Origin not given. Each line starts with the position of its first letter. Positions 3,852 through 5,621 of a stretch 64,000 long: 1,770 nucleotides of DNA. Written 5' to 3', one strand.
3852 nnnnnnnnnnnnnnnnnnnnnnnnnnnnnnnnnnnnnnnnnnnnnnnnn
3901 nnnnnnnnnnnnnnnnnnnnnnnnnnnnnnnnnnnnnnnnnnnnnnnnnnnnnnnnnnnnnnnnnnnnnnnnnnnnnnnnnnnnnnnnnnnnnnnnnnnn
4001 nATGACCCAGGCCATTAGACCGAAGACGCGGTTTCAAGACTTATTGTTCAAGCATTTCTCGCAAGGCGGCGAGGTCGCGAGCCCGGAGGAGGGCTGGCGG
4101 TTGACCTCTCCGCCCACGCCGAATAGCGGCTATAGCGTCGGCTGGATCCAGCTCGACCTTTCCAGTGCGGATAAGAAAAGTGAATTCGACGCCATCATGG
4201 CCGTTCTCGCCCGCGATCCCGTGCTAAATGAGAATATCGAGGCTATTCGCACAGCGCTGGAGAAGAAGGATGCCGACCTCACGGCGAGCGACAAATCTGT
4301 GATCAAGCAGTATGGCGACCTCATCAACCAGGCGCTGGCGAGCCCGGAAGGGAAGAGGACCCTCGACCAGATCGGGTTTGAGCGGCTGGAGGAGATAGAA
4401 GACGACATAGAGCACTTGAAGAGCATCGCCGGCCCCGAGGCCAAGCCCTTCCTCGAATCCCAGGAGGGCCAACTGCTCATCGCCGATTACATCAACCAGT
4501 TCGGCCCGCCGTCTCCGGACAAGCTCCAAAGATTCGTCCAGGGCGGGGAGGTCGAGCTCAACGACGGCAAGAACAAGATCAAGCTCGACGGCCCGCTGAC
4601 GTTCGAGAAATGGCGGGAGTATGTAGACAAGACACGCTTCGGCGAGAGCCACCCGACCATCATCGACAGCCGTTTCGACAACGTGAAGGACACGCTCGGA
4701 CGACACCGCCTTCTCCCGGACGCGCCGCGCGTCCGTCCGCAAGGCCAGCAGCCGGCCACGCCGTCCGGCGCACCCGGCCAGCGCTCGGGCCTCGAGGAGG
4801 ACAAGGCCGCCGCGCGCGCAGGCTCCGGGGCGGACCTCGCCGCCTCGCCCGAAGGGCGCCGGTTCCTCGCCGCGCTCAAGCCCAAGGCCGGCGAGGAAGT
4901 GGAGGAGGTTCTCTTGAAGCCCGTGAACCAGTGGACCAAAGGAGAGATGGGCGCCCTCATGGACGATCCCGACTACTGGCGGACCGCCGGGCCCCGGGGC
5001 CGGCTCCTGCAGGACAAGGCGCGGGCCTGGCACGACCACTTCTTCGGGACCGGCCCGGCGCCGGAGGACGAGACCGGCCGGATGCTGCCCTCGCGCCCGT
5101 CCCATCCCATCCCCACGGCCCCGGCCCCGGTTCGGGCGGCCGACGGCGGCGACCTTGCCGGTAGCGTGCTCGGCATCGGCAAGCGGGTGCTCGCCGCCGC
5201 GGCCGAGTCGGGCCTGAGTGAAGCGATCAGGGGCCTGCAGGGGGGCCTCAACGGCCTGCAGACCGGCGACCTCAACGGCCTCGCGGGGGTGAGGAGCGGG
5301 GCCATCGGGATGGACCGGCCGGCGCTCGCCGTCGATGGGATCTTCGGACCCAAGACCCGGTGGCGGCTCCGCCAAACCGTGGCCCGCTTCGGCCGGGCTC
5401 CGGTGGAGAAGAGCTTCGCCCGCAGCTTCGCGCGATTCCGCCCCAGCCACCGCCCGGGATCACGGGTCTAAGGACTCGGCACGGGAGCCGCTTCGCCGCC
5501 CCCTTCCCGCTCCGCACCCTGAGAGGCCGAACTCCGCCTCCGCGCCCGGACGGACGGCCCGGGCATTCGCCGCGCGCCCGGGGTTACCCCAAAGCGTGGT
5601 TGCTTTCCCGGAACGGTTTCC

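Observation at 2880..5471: Low-GC two-gene cassette of unknown function: signal-peptide protein translationally coupled to a PG-binding-motif protein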

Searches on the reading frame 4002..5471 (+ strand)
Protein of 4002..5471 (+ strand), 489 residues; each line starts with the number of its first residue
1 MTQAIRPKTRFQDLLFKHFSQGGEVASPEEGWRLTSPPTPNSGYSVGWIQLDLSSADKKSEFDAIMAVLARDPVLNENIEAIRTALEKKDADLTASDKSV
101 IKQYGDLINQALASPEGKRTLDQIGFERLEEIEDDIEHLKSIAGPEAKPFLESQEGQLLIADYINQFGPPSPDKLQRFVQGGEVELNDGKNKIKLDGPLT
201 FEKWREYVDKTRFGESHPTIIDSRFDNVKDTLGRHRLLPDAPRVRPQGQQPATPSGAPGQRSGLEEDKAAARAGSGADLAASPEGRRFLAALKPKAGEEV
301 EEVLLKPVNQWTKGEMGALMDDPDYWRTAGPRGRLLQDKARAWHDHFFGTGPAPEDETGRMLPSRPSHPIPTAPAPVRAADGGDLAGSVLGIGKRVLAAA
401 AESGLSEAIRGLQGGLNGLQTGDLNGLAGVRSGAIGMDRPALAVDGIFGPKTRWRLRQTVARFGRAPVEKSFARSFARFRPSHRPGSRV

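Call 4: search_protein_families(library=pfam, proteins=[window:4002-5471:+], max_evalue=1)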
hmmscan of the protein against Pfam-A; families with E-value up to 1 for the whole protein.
window:4002-5471:+ (489 aa): 0 families

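Call 5: search_protein_families(library=ncbifam, proteins=[window:4002-5471:+], max_evalue=1)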
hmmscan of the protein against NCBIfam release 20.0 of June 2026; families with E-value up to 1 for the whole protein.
window:4002-5471:+ (489 aa): 0 families

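Call 6: search_protein_families(library=phrogs, proteins=[window:4002-5471:+], max_evalue=1)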
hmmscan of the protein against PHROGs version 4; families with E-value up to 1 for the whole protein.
window:4002-5471:+ (489 aa): 1 family
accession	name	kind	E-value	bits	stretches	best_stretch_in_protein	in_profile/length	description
phrog_33840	-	unknown function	0.18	12.7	1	57-117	5-65/199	-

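Call 7: search_protein_families(library=padloc, proteins=[window:4002-5471:+], max_evalue=1)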
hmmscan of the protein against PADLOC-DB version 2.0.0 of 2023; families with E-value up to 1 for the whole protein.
window:4002-5471:+ (489 aa): 0 families

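Call 8: find_homologous_proteins(query=window:4002-5471:+, max_evalue=0.001)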
Query window:4002-5471:+ (489 aa): 14 proteins with E <= 0.001 among 8000 candidates.
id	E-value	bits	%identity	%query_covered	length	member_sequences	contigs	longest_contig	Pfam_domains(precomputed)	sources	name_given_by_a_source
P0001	0.0e+0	1099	100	100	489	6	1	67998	-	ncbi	-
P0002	2.1e-281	952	89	99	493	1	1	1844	-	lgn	-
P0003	2.6e-262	889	84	99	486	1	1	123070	-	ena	-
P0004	2.3e-220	751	86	81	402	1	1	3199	-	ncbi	-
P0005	8.7e-186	637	85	69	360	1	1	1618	-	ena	-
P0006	5.1e-131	456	81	54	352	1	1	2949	-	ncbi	-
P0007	9.3e-131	455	88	50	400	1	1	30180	PF01476.27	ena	-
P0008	2.4e-127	444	84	53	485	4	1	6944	-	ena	-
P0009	1.3e-109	385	79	50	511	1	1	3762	PF01476.27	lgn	-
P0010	1.2e-94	336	50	74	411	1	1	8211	-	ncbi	ncbi:MAG: hypothetical protein ACE5KL_03220, partial [Alphaproteobacteria bacterium]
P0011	9.7e-64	234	71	36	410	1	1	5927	-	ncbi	-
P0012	6.0e-62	228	72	35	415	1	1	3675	-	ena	-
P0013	2.3e-38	150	96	16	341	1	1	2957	PF01476.27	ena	-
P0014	2.2e-36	144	79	22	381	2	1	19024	-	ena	-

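Call 13: search_protein_families(library=pfam, proteins=[P0008, P0009, P0013, P0010], max_evalue=0.1)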
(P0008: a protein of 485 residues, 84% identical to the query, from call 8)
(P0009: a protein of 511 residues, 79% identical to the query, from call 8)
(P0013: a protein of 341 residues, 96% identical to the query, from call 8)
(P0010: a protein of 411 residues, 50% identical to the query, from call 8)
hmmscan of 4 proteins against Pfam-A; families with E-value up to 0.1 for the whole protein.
P0008 (485 aa): 0 families

P0009 (511 aa): 3 families
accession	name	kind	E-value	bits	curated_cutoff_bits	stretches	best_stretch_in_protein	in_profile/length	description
PF01476.26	LysM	-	5e-12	46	20.9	1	207-251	1-43/43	LysM domain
PF00959.24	Phage_lysozyme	-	0.00011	22.9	22.3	1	18-179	1-102/125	Phage lysozyme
PF09374.15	PG_binding_3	-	0.028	15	24.6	0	455-476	11-32/76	Predicted Peptidoglycan domain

P0013 (341 aa): 4 families
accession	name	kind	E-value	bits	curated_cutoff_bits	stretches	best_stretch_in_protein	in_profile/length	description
PF01476.26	LysM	-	1.7e-06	28.3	20.9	1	210-257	3-43/43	LysM domain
PF00959.24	Phage_lysozyme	-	0.0017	19.2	22.3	1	21-50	3-33/125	Phage lysozyme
PF24767.1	UBA_At5g58720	-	0.062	13.6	27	0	167-181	29-43/44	At5g58720 UBA-like domain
PF04539.22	Sigma70_r3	-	0.068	13.7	25.3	0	220-243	10-33/78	Sigma-70 region 3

P0010 (411 aa): 1 family
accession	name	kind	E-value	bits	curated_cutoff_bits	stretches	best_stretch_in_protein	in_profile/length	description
PF09374.15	PG_binding_3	-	0.078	13.6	24.6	0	333-375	2-31/76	Predicted Peptidoglycan domain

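Call 14: find_encoding_contigs(protein=P0003, flank=10000, max_places=3)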
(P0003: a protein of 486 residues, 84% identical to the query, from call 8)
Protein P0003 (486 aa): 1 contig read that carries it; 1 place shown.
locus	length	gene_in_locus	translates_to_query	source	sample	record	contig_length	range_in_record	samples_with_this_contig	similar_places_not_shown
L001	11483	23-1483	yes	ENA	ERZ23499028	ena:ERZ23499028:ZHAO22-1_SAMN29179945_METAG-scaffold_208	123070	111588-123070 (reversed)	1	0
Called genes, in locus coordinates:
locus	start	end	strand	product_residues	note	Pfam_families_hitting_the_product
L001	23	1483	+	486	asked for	-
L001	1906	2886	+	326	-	PF00106:adh_short (weak), PF01073:3Beta_HSD, PF01370:Epimerase, PF02719:Polysacc_synt_2 (weak), PF04321:RmlD_sub_bind, PF07993:NAD_binding_4 (faint), PF16363:GDP_Man_Dehyd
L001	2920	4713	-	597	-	PF00501:AMP-binding, PF23562:AMP-binding_C_3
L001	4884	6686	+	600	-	PF08439:Peptidase_M3_N, PF01432:Peptidase_M3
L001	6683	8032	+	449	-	PF03109:ABC1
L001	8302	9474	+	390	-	-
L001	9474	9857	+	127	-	PF12769:PNTB_4TM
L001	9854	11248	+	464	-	PF02233:PNTB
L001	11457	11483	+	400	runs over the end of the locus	PF00155:Aminotran_1_2, PF01041:DegT_DnrJ_EryC1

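Call 15: find_encoding_contigs(protein=P0007, flank=10000, max_places=3)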
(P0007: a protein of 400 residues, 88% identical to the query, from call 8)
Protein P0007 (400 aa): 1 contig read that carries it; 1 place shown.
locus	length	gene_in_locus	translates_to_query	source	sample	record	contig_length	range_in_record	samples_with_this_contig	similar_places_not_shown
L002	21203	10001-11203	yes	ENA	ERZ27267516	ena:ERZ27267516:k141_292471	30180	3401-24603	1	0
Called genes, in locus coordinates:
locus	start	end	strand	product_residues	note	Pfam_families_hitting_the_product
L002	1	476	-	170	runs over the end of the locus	PF04073:tRNA_edit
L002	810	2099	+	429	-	PF07690:MFS_1, PF11700:ATG22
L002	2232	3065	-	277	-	PF16280:DUF4928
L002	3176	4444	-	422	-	PF00145:DNA_methylase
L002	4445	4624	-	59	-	-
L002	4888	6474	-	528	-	PF02142:MGS, PF01808:AICARFT_IMPCHas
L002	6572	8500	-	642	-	PF13727:CoA_binding_3, PF01073:3Beta_HSD, PF01370:Epimerase, PF02719:Polysacc_synt_2, PF04321:RmlD_sub_bind, PF16363:GDP_Man_Dehyd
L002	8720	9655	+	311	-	-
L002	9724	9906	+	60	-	-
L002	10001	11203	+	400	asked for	PF01476:LysM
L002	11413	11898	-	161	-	PF00578:AhpC-TSA, PF08534:Redoxin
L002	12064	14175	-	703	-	PF11412:DsbD_N, PF28432:DUF8393, PF02683:DsbD_TM, PF13899:Thioredoxin_7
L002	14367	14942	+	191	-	PF02622:DUF179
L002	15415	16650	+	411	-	PF12867:DinB_2, PF03781:FGE-sulfatase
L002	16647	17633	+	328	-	PF10017:Methyltransf_33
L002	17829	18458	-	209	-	PF13302:Acetyltransf_3, PF00583:Acetyltransf_1, PF13420:Acetyltransf_4 (weak)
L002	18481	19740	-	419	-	PF00675:Peptidase_M16, PF05193:Peptidase_M16_C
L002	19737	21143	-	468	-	PF14821:Thr_synth_N, PF00291:PALP, PF24857:THR4_C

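Call 16: find_encoding_contigs(protein=P0014, flank=10000, max_places=3)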
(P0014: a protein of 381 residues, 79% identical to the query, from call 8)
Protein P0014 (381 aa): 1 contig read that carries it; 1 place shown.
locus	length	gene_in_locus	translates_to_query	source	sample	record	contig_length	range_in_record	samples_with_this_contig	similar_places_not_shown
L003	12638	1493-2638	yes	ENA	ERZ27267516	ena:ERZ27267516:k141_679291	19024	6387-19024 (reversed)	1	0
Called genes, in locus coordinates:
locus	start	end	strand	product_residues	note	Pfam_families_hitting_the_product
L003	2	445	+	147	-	?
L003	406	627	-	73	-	-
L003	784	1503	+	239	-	-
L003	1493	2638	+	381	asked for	-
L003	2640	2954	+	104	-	-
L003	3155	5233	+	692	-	PF03030:H_PPase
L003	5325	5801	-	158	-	PF04355:BamE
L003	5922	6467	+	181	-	PF03981:Ubiq_cyt_C_chap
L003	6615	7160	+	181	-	PF02620:YceD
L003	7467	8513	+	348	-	PF02504:FA_synthesis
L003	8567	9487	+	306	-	PF00108:Thiolase_N, PF08545:ACP_syn_III, PF08541:ACP_syn_III_C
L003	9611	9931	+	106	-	PF18291:HU-HIG (weak), PF00216:Bac_DNA_binding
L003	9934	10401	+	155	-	PF00376:MerR (weak), PF13411:MerR_1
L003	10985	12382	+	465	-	PF13473:Cupredoxin_1 (faint), PF00127:Copper-bind (faint), PF07731:Cu-oxidase_2 (weak), PF07732:Cu-oxidase_3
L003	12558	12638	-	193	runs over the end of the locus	PF09411:PagL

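Call 19: find_encoding_contigs(protein=window:4002-5471:+, flank=10000, max_places=4)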
Protein window:4002-5471:+ (489 aa): no gene with exactly this product is on record in the collection.

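Call 33: predict_structure(protein=window:4002-5471:+)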
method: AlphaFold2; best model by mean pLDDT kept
length: 489 residues; sequences in the alignment: 1
mean_pLDDT: 47.0   pTM: 0.26
mean pLDDT of the five models: 47.0, 39.9, 39.5, 38.0, 37.3
residues with pLDDT >= 90: 0; 70-90: 67; 50-70: 120; < 50: 302
segments of 3 or more residues with pLDDT < 50: 1-83, 88-90, 100-129, 212-310, 328-330, 360-388, 403-405, 435-452, 470-472, 477-489
pLDDT, mean of each block of 10 residues (from residue 1): 29 36 28 28 26 37 40 39 47 53 46 40 39 77 81 75 72 83 73 78 64 34 27 28 26 30 29 32 39 39 44 56 52 55 59 52 33 26 43 52 56 70 63 45 37 50 52 47 34
secondary structure, 60 per line:
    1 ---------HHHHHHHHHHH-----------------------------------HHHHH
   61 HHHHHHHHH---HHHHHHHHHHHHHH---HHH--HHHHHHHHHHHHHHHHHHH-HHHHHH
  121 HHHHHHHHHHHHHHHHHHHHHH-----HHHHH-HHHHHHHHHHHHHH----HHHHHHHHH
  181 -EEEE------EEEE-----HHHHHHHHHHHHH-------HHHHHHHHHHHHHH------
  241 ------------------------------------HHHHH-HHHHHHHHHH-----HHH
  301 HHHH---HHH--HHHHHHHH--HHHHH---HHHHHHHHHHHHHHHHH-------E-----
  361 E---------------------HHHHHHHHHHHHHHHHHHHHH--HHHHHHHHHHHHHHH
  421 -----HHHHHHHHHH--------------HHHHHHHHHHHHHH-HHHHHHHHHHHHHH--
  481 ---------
elements in order: H10-20 H56-69 H73-86 H95-113 H115-142 H148-152 H154-167 H172-180 E182-185 E192-195 H201-213 H221-234 H277-281 H283-292 H298-304 H313-320 H323-327 H331-347 H383-403 H406-420 H426-435 H450-463 H465-478
